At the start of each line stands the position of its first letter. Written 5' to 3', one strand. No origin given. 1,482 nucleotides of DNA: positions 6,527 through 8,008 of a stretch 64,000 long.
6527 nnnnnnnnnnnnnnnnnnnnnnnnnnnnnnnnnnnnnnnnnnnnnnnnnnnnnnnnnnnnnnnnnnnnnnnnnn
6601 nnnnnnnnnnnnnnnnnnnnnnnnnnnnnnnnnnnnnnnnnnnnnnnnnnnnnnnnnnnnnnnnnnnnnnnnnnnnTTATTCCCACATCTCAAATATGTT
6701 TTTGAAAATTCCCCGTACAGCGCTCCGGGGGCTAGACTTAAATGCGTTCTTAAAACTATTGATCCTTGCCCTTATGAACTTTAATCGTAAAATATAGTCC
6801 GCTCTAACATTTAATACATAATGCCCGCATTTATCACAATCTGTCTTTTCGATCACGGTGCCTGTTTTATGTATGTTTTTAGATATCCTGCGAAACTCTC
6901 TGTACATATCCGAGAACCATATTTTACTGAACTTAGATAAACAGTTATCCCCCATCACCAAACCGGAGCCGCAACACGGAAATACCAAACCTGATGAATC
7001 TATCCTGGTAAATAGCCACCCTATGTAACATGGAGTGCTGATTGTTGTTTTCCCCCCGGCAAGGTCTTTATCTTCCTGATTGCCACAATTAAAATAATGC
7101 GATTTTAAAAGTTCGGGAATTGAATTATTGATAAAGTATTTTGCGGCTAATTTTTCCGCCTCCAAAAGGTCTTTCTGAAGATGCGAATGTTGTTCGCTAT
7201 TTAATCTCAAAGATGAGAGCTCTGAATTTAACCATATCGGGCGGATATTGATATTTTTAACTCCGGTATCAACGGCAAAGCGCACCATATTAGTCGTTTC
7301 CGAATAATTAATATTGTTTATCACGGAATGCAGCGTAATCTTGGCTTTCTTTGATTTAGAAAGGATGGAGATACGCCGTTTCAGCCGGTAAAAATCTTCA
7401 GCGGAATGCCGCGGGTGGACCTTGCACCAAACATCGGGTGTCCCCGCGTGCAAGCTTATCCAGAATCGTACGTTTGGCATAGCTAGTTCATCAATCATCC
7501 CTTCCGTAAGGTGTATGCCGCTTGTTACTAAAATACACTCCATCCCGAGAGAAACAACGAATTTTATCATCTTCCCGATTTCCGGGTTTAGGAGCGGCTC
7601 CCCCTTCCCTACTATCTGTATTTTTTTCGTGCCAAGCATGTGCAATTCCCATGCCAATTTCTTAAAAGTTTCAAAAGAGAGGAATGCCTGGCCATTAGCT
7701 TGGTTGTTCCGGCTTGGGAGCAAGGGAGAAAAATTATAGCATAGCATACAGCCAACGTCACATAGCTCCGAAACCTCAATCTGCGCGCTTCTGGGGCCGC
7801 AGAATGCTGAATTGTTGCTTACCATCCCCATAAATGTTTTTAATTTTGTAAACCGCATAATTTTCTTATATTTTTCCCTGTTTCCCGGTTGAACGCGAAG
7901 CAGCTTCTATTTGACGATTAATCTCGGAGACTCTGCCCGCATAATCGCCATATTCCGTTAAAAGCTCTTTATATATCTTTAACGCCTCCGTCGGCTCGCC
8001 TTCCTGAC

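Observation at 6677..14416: Cluster of a radical SAM/SPASM enzyme, a pentapeptide+TPR membrane protein, two GT-C ArnT-like transferases and a GT2 polyprenyl-phosphate sugar synthase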

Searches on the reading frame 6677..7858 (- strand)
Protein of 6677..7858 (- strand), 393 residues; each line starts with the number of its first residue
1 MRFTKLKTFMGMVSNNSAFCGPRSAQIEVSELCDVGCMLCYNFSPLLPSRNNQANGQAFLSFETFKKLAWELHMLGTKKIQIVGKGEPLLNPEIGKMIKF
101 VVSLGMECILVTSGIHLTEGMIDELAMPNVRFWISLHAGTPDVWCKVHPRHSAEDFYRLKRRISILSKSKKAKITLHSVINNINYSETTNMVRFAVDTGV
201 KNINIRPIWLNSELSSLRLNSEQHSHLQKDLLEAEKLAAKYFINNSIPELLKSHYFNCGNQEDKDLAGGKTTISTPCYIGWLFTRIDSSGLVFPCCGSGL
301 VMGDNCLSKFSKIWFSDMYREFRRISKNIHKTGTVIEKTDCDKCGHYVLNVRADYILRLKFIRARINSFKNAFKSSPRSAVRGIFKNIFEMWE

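Call 3: search_protein_families(library=pfam, proteins=[window:6677-7858:-], max_evalue=0.01)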
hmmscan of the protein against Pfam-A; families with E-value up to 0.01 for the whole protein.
window:6677-7858:- (393 aa): 2 families
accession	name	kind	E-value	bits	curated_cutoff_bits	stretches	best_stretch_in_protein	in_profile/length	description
PF04055.27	Radical_SAM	-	2.9e-13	50.8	29.5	1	27-194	1-165/166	Radical SAM superfamily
PF13186.11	SPASM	-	1.4e-05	25.7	21.5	1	277-344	1-66/67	Iron-sulfur cluster-binding domain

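Call 5: search_protein_families(library=ncbifam, proteins=[window:6677-7858:-], max_evalue=0.01)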
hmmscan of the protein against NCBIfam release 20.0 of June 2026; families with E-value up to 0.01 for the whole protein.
window:6677-7858:- (393 aa): 27 families (the best 25 are shown)
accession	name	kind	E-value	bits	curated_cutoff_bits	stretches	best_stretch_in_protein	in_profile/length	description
TIGR04317.1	W_rSAM_matur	equivalog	1.1e-21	77.4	380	1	24-332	5-308/349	tungsten cofactor oxidoreductase radical SAM maturase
TIGR04545.1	rSAM_ahbD_hemeb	equivalog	1.7e-12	47.4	500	1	28-356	5-329/339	heme b synthase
NF038283.1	viperin_w_prok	equivalog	9.5e-12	44.7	180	1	29-190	8-172/281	viperin family antiviral radical SAM protein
TIGR04311.1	rSAM_Geo_metal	subfamily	4.8e-11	42.3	400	1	22-202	2-181/423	radical SAM/SPASM family putative metalloenzyme maturase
TIGR04055.1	rSAM_NirJ2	equivalog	7.6e-11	42.1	500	1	32-346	9-305/326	putative heme d1 biosynthesis radical SAM protein NirJ2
TIGR02668.1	moaA_archaeal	equivalog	1.7e-10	40.3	325.25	1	26-205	13-183/303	GTP 3',8-cyclase MoaA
TIGR02109.1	PQQ_syn_pqqE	equivalog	5.3e-10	38.8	381.35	1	22-205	6-179/358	pyrroloquinoline quinone biosynthesis protein PqqE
TIGR02666.1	moaA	equivalog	9.3e-10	38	284.05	1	27-201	14-186/336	GTP 3',8-cyclase MoaA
TIGR03972.1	rSAM_TYW1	equivalog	1.2e-09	37.8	317.95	1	77-222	119-261/297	4-demethylwyosine synthase TYW1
NF001199.0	PRK00164.2-1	equivalog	7.1e-09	35.2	231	1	24-200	13-180/308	GTP 3',8-cyclase MoaA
TIGR04321.1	spiroSPASM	subfamily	1.5e-08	33.8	250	1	21-127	229-332/510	spiro-SPASM protein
NF045702.1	rSAM_GDGT_ether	equivalog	2.7e-08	32.9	450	1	25-214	88-274/486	tetraether lipid synthase Tes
NF033640.1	N_Twi_rSAM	subfamily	4.4e-07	29.3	170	1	22-249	110-354/398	twitch domain-containing radical SAM protein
TIGR04466.1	rSAM_BlsE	equivalog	5e-06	26.2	400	1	27-214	7-181/327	cytosylglucuronate decarboxylase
TIGR03962.1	mycofact_rSAM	equivalog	8e-06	25.2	265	1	28-231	17-212/339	mycofactocin radical SAM maturase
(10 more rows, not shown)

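Call 6: find_encoding_contigs(protein=window:6677-7858:-, flank=10000, max_places=6)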
Protein window:6677-7858:- (393 aa): no gene with exactly this product is on record in the collection.

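Call 13: find_homologous_proteins(query=window:6677-7858:-)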
Query window:6677-7858:- (393 aa): 17 proteins with E <= 0.001 among 2128 candidates.
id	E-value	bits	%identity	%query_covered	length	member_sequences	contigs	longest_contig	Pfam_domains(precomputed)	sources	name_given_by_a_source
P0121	1.6e-263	891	100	98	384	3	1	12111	PF13186.12,PF04055.28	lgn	-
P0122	4.7e-151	521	67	87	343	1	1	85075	PF13186.12,PF04055.28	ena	-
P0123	7.1e-57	211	35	90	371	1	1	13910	PF13186.12,PF04055.28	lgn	-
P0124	4.4e-34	136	31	82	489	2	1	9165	PF13186.12,PF04055.28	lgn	-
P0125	1.1e-31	128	28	83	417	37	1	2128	PF13186.12,PF04055.28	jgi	-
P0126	2.6e-31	127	28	83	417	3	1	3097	PF13186.12,PF04055.28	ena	-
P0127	8.1e-28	115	28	73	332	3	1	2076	PF13186.12,PF04055.28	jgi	jgi:MoaA/NifB/PqqE/SkfB family radical SAM enzyme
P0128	5.2e-21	93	25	83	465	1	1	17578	PF13186.12,PF04055.28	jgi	jgi:MoaA/NifB/PqqE/SkfB family radical SAM enzyme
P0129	4.4e-19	87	24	90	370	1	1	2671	PF13186.12,PF04055.28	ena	-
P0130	1.6e-9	55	22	80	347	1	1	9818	PF13186.12,PF04055.28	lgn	-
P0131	1.2e-8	52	26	82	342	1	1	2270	PF13186.12,PF04055.28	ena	-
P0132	3.7e-7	47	24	77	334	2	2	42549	PF13186.12,PF04055.28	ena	-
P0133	2.2e-6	45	28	47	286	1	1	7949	PF04055.28,PF13353.12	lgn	-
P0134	6.3e-5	40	22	77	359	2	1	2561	PF04055.28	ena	-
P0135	1.4e-4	39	25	82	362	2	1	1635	PF13186.12,PF04055.28,PF13353.12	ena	-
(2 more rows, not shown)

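Call 14: find_encoding_contigs(protein=P0122, flank=10000, max_places=2)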
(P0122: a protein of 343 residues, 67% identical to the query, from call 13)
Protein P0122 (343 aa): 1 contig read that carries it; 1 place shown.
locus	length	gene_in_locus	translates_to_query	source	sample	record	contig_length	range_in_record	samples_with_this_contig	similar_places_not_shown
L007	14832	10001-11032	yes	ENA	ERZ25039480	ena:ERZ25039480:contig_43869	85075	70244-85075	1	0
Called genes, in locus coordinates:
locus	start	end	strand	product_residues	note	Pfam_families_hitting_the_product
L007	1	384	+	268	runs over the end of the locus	PF00456:Transketolase_N, PF13292:DXP_synthase_N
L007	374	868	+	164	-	PF02779:Transket_pyr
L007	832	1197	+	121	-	PF02780:Transketolase_C, PF17147:PFOR_II (weak)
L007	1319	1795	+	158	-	PF00535:Glycos_transf_2, PF10111:Glyco_tranf_2_2 (weak)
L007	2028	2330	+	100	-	-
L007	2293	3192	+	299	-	PF13489:Methyltransf_23, PF13847:Methyltransf_31, PF08241:Methyltransf_11, PF08242:Methyltransf_12, PF13649:Methyltransf_25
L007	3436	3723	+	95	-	PF02310:B12-binding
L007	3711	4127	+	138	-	PF04055:Radical_SAM (weak)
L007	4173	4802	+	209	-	-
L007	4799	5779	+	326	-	PF01073:3Beta_HSD, PF01370:Epimerase, PF02719:Polysacc_synt_2, PF04321:RmlD_sub_bind, PF07993:NAD_binding_4 (faint), PF13460:NAD_binding_10 (weak), PF16363:GDP_Man_Dehyd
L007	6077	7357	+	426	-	-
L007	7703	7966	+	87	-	PF01541:GIY-YIG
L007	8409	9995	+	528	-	-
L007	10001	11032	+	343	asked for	PF04055:Radical_SAM, PF13186:SPASM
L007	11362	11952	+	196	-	-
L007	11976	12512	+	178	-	-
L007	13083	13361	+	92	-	PF01527:HTH_Tnp_1, PF13384:HTH_23 (weak)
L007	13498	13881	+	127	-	PF13276:HTH_21, PF00665:rve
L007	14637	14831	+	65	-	?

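Call 15: find_encoding_contigs(protein=P0123, flank=10000, max_places=2)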
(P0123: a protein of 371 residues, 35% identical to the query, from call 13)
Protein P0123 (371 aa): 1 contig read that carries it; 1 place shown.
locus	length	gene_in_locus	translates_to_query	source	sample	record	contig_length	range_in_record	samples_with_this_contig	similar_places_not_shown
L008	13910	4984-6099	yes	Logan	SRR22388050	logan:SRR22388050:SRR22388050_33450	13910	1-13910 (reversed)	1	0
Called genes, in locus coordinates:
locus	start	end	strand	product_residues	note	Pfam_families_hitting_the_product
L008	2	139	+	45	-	?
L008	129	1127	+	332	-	PF04055:Radical_SAM, PF13186:SPASM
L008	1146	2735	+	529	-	PF02310:B12-binding, PF04055:Radical_SAM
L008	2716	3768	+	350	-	PF04055:Radical_SAM, PF13186:SPASM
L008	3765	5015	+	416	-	PF13439:Glyco_transf_4, PF00534:Glycos_transf_1, PF13692:Glyco_trans_1_4, PF13524:Glyco_trans_1_2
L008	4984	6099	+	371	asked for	PF04055:Radical_SAM, PF13186:SPASM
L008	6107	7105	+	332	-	PF00535:Glycos_transf_2, PF10111:Glyco_tranf_2_2, PF13641:Glyco_tranf_2_3, PF13632:Glyco_trans_2_3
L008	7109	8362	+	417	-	PF16822:ALGX (faint), PF13472:Lipase_GDSL_2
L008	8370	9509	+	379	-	PF00534:Glycos_transf_1, PF13692:Glyco_trans_1_4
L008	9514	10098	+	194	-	PF02397:Bac_transf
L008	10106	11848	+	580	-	PF04055:Radical_SAM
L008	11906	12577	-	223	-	PF01209:Ubie_methyltran (weak), PF02353:CMAS (weak), PF05401:NodS (weak), PF13489:Methyltransf_23, PF13847:Methyltransf_31, PF08241:Methyltransf_11, PF08242:Methyltransf_12, PF13649:Methyltransf_25, +1 more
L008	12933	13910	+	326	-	?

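Call 16: find_encoding_contigs(protein=P0124, flank=10000, max_places=2)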
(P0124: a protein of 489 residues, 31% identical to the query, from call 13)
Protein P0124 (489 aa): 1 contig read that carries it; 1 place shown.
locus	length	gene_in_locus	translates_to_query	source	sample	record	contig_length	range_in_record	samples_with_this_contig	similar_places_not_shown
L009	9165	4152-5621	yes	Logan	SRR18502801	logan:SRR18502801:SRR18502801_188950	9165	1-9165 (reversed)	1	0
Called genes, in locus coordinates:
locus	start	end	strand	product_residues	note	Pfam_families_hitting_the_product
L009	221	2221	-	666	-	PF14508:GH97_N, PF10566:Glyco_hydro_97, PF14509:GH97_C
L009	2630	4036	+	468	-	PF04055:Radical_SAM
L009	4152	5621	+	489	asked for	PF04055:Radical_SAM, PF13186:SPASM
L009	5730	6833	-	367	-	PF00106:adh_short (weak), PF01073:3Beta_HSD, PF01370:Epimerase, PF02719:Polysacc_synt_2, PF04321:RmlD_sub_bind, PF05368:NmrA (weak), PF16363:GDP_Man_Dehyd, PF07993:NAD_binding_4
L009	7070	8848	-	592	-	PF13231:PMT_2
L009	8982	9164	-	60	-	?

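Call 18: search_protein_families(library=pfam, proteins=[L007:8409-9995:+, L007:6077-7357:+, L007:11362-11952:+], max_evalue=10)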
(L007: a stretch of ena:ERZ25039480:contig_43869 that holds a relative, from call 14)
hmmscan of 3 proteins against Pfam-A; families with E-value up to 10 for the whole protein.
L007:8409-9995:+ (528 aa): 1 family
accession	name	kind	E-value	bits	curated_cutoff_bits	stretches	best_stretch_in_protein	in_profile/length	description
PF13231.12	PMT_2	-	0.00088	20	26.1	1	60-202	11-154/160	Dolichyl-phosphate-mannose-protein mannosyltransferase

L007:6077-7357:+ (426 aa): 2 families
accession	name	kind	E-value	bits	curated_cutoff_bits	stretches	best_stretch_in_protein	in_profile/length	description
PF03203.19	MerC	-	2.2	9.3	27.6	1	195-261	16-84/108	MerC mercury resistance protein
PF13515.12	FUSC_2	-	4.1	8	25.6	1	45-108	62-125/126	Fusaric acid resistance protein-like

L007:11362-11952:+ (196 aa): 2 families
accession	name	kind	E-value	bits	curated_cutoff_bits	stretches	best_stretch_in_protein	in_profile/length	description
PF11992.13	TgpA_N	-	0.05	13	30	1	23-177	21-137/333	TgpA N-terminal domain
PF04071.17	zf-like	-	0.052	13.9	27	1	79-102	12-35/82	Cysteine-rich small domain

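Call 43: search_solved_structures(query=A4, max_evalue=0.01)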
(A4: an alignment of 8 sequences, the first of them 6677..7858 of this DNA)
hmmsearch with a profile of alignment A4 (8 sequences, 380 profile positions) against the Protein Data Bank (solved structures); distinct sequences matched with E-value up to 0.01: 41.
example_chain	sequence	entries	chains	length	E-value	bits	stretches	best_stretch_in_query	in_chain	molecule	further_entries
4m7t_A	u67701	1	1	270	1.7e-21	79.9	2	14-157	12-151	BtrN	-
4m7s_A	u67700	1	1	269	5.3e-21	78.2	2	28-157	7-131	BtrN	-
6c8v_A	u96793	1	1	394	5.6e-15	58.4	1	30-350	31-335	Coenzyme PQQ synthesis protein E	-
7vob_C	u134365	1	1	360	1.1e-14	57.4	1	29-222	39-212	Cytosylglucuronate decarboxylase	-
7voc_C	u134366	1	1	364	1.1e-14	57.4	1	29-222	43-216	Cytosylglucuronate decarboxylase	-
8hzv_A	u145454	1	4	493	4.7e-11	45.5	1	35-251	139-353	Radical S-Adenosyl-L-methionine Enzyme DesII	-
8hzy_A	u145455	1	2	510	5.1e-11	45.3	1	35-251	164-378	DesII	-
1tv7_A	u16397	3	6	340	1.1e-10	44.2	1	25-158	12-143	Molybdenum cofactor biosynthesis protein A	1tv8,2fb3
2fb2_A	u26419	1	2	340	1.4e-10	43.9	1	26-158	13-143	Molybdenum cofactor biosynthesis protein A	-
7wzv_A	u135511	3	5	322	2.4e-09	39.9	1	25-143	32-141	4Fe-4S cluster-binding domain-containing protein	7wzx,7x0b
8wm2_A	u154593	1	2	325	4.1e-09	39.1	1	31-143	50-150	Fe-S radical SAM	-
2z2u_A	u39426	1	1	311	2.8e-08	36.3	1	37-246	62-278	UPF0026 protein MJ0257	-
6djt_A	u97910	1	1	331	3.3e-08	36.1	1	37-246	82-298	S-adenosyl-L-methionine-dependent tRNA 4-demethylwyosine synthase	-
6y1x_A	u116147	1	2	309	1.1e-07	34.4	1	20-154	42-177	Radical SAM domain protein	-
6efn_A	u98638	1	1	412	1.1e-07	34.4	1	26-211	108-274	Sporulation killing factor maturation protein SkfB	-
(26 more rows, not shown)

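Call 68: predict_structure(alignment_id=A4)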
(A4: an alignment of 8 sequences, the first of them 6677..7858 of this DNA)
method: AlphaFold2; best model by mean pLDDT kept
length: 393 residues; sequences in the alignment: 8
mean_pLDDT: 78.8   pTM: 0.79
mean pLDDT of the five models: 78.8, 77.6, 76.6, 74.3, 73.9
residues with pLDDT >= 90: 187; 70-90: 81; 50-70: 77; < 50: 48
segments of 3 or more residues with pLDDT < 50: 1-7, 51-55, 255-273, 330-336, 384-393
pLDDT, mean of each block of 10 residues (from residue 1): 41 61 92 84 78 61 96 93 92 96 97 93 94 95 93 95 95 93 93 97 82 79 89 96 87 49 36 60 88 82 93 91 71 51 60 65 57 64 48 31
secondary structure, 60 per line:
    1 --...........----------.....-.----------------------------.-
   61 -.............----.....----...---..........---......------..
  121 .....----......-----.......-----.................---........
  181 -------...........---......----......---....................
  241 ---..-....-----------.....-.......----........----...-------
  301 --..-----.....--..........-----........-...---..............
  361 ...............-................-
elements in order: H3-13 E24-28 H62-74 E79-83 H94-103 E107-112 H119-125 E130-135 H141-147 H153-169 E173-180 H188-198 E202-207 H212-217 H221-240 H247-250 H262-266 H268-274 H279-282 E283-286 E291-293 H310-314 H317-326 H332-339 H347-375 H377-392
